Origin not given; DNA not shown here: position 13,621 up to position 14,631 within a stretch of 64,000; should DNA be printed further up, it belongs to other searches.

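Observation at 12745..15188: Five translationally coupled genes: XRE, ImmA/IrrE, a DUF4417-like gene and two small overlapping ORFs, with no mobility genes; candidate undescribed conflict system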

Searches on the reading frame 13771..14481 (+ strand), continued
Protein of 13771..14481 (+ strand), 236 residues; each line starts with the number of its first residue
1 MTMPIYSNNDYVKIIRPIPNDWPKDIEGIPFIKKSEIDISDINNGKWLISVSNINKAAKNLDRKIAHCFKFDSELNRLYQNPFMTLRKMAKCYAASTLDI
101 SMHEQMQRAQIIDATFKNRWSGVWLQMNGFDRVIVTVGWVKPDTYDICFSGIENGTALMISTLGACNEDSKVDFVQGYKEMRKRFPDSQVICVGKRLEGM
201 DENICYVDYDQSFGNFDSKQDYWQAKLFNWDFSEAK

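Call 89: find_encoding_contigs(protein=P0046, flank=8000, max_places=2)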
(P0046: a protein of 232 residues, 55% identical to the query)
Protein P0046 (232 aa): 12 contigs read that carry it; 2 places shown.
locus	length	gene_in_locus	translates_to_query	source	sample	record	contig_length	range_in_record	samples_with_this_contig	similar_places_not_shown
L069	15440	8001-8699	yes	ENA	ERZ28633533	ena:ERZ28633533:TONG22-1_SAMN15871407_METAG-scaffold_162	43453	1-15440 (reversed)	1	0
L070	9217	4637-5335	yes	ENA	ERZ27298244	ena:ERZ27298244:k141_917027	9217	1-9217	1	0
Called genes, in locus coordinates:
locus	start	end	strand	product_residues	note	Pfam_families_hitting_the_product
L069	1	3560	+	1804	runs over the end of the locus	PF04237:YjbR (faint)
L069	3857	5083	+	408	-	PF13173:AAA_14, PF13635:DUF4143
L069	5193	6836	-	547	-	PF00239:Resolvase, PF07508:Recombinase, PF13408:Zn_ribbon_recom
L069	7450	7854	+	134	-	-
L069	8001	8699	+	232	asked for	PF14386:DUF4417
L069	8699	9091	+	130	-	-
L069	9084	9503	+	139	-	-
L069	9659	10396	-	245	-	-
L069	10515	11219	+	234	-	PF03496:ADPrib_exo_Tox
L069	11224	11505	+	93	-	-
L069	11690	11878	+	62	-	-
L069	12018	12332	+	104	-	-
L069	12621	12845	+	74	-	-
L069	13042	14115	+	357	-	PF01497:Peripla_BP_2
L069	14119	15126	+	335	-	PF01032:FecCD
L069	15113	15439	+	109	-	?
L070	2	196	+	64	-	?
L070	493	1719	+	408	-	PF13173:AAA_14, PF13635:DUF4143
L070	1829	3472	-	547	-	PF00239:Resolvase, PF07508:Recombinase, PF13408:Zn_ribbon_recom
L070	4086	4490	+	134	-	-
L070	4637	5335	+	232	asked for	PF14386:DUF4417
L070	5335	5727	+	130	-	-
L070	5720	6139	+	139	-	-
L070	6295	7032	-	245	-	-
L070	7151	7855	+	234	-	PF03496:ADPrib_exo_Tox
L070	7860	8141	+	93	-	-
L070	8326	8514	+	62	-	-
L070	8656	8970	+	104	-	-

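Call 90: find_encoding_contigs(protein=P0065, flank=8000, max_places=2)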
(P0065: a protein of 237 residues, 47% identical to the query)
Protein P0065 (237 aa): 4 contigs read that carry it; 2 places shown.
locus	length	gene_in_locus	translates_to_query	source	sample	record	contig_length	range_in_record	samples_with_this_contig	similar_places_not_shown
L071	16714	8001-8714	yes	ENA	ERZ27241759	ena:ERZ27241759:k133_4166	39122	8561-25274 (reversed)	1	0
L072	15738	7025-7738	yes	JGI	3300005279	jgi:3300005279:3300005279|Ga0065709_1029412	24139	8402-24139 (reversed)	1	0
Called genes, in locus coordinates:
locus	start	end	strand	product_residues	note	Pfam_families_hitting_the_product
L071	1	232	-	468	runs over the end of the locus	PF00133:tRNA-synt_1 (faint), PF01406:tRNA-synt_1e, PF01921:tRNA-synt_1f (faint), PF09334:tRNA-synt_1g, PF09190:DALR_2, PF23493:CysS_C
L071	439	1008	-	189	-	PF02542:YgbB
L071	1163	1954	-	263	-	PF00300:His_Phos_1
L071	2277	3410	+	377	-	PF14199:DUF4317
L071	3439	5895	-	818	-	PF02190:LON_substr_bdg (weak), PF00004:AAA, PF07728:AAA_5, PF22667:Lon_lid, PF05362:Lon_C, PF13541:ChlI (faint)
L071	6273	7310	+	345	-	PF01381:HTH_3, PF13443:HTH_26, PF13560:HTH_31, PF06114:Peptidase_M78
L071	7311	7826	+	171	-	PF11848:DUF3368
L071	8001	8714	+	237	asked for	PF14386:DUF4417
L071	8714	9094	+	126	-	-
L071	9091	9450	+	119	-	-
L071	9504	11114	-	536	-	PF13522:GATase_6, PF13537:GATase_7, PF12481:DUF3700 (weak), PF00733:Asn_synthase, PF02540:NAD_synthase (weak), PF00733:Asn_synthase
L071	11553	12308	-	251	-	-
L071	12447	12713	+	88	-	-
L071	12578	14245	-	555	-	PF01547:SBP_bac_1, PF13416:SBP_bac_8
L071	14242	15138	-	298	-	PF00528:BPD_transp_1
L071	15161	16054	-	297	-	PF00528:BPD_transp_1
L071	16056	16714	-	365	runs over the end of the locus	PF00005:ABC_tran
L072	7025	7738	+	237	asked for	PF14386:DUF4417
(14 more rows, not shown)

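Call 91: get_annotated_region(hit=H25, flank=4000)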
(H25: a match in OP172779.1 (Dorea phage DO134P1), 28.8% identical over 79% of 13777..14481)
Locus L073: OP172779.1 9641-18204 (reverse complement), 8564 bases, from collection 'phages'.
description: Dorea phage DO134P1, complete genome.
organism: Dorea phage DO134P1 (NCBI taxid 2968629)
taxonomy: Viruses; Duplodnaviria; Heunggongvirae; Uroviricota; Caudoviricetes
host: Dorea sp. 000433215 DA134; source: municipal sewage; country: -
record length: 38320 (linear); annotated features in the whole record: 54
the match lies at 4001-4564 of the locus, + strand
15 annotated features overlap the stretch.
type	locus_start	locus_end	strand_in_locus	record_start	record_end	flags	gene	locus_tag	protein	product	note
CDS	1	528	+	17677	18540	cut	-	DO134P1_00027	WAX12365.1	hypothetical protein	-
CDS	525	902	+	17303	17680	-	-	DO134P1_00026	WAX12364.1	hypothetical protein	-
CDS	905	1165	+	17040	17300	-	-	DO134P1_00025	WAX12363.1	hypothetical protein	-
CDS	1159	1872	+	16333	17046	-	-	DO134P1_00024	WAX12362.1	hypothetical protein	-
CDS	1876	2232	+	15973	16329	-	-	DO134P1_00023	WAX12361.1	hypothetical protein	-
CDS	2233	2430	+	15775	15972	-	-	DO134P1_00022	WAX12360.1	hypothetical protein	-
CDS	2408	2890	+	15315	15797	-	-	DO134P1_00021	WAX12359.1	hypothetical protein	-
CDS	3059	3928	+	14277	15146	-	-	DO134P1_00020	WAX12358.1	hypothetical protein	-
CDS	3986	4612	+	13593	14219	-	-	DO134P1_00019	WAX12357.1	hypothetical protein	-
CDS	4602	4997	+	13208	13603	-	-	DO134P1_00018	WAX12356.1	hypothetical protein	-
tRNA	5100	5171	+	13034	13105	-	-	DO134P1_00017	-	tRNA-Met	tRNA-Met(cat)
CDS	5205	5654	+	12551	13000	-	-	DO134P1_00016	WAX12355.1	terminase small subunit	-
CDS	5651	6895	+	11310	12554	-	-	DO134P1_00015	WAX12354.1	terminase large subunit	terminase, large subunit gp2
CDS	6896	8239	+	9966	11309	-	-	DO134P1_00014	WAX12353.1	hypothetical protein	-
CDS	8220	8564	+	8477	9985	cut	-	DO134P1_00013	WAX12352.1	hypothetical protein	-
